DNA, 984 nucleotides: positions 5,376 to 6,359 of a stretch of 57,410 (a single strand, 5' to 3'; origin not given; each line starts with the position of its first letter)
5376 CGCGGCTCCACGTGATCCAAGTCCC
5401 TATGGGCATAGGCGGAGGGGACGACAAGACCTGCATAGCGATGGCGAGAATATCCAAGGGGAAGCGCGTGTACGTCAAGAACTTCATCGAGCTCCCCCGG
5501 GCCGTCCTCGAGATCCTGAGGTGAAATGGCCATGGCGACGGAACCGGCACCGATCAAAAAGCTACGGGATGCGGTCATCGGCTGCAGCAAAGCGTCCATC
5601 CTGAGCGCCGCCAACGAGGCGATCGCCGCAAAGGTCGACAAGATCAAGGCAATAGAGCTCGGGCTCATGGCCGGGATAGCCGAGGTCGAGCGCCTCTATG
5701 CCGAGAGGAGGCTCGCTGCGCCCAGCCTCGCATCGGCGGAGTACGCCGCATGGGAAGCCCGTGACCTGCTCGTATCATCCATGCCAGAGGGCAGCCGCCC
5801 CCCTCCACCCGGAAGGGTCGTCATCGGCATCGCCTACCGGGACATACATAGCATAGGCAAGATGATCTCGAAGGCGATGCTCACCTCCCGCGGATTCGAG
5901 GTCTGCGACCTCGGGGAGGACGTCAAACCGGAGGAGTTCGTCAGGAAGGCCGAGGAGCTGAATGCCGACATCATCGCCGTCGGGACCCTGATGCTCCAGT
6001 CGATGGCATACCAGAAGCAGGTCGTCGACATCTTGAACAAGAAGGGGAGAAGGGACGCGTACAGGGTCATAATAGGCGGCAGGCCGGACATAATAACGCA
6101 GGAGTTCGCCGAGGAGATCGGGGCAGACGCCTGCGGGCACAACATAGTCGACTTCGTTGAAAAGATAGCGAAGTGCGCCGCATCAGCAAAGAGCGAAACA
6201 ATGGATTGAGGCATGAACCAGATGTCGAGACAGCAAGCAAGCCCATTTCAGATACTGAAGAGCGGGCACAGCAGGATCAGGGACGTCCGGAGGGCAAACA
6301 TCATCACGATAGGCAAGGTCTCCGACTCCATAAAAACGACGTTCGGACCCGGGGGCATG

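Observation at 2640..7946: MT2 methyltransferase operon carrying a MoxR AAA+ ATPase, a VWA protein, a second corrinoid protein and a private group II chaperonin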

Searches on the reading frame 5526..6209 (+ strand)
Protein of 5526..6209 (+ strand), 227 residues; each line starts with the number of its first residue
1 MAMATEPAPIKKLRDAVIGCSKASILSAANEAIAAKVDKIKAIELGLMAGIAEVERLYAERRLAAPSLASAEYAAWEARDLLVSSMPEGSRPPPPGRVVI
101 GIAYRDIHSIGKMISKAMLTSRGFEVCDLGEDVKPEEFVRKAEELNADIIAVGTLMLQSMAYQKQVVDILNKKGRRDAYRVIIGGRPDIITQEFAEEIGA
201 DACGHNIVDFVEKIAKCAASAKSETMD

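Call 3: search_protein_families(library=pfam, proteins=[window:5526-6209:+])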
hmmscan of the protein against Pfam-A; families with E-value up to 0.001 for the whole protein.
window:5526-6209:+ (227 aa): 2 families
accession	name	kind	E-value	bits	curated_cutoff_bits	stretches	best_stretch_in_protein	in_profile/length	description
PF02310.24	B12-binding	-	5.2e-18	65.5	32.1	1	97-202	2-107/121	B12 binding domain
PF02607.22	B12-binding_2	-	4.2e-06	27.3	23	1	11-66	3-57/74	B12 binding domain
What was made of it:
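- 5526..6209 (+): Second corrinoid protein Cor2 (DxHxxG), fast-evolving. B12-binding 65.5 bits (call 3).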

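Call 4: search_protein_families(library=ncbifam, proteins=[window:5526-6209:+])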
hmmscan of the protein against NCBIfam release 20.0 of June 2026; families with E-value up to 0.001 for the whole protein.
window:5526-6209:+ (227 aa): 15 families
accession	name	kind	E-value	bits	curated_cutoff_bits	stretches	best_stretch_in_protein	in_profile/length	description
TIGR02370.1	pyl_corrinoid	subfamily_domain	8.8e-42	142.7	215.3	1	12-207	1-194/197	methyltransferase cognate corrinoid protein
NF041607.1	dimeth_corrin_MtbC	equivalog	1.6e-39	135.5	350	1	13-215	1-200/203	dimethylamine corrinoid protein MtbC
NF047995.1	corrinoid_MtgC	exception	1.6e-38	132.4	310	1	11-213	6-208/215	glycine betaine-specific corrinoid protein MtgC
NF047996.1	corrin_MtgC_2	exception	3.5e-28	98.5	370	1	28-214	23-206/212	glycine betaine-specific corrinoid protein MtgC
NF040655.1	MtaC_Meth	equivalog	3.5e-20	72.1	420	1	8-209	34-229/253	methanol--corrinoid protein MtaC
NF040669.1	MtaC2_Meth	equivalog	6.2e-20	71.6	450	1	5-203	38-231/267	methanol--corrinoid protein MtaC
TIGR02082.1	metH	equivalog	7e-19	67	1010.85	1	10-186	647-822/1182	methionine synthase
NF007024.0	PRK09490.1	equivalog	9.4e-13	46.8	1497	1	11-185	663-839/1234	methionine synthase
NF002612.0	PRK02261.1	equivalog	4.8e-12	45.6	110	1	97-196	5-103/148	methylaspartate mutase subunit S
NF052385.1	Lys_5_6_beta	equivalog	8.7e-10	38.7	280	1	122-203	137-219/241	lysine 5,6-aminomutase subunit beta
TIGR01501.1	MthylAspMutase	equivalog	5.8e-08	32.6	135.8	1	98-194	4-99/134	methylaspartate mutase subunit S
TIGR00640.1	acid_CoA_mut_C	subfamily_domain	2.8e-06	27.3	57.45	1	97-191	4-94/132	methylmalonyl-CoA mutase C-terminal domain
NF040743.1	ornith_mutase_E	equivalog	0.0001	20.5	800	1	98-203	598-708/730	D-ornithine 4,5-aminomutase subunit OraE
NF045497.1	IsobCoAmut_IcmF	equivalog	0.00011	20.1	1500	1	97-196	4-102/1076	fused isobutyryl-CoA mutase/GTPase IcmF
NF006944.0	PRK09426.1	equivalog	0.00026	19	876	1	88-216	586-712/721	methylmalonyl-CoA mutase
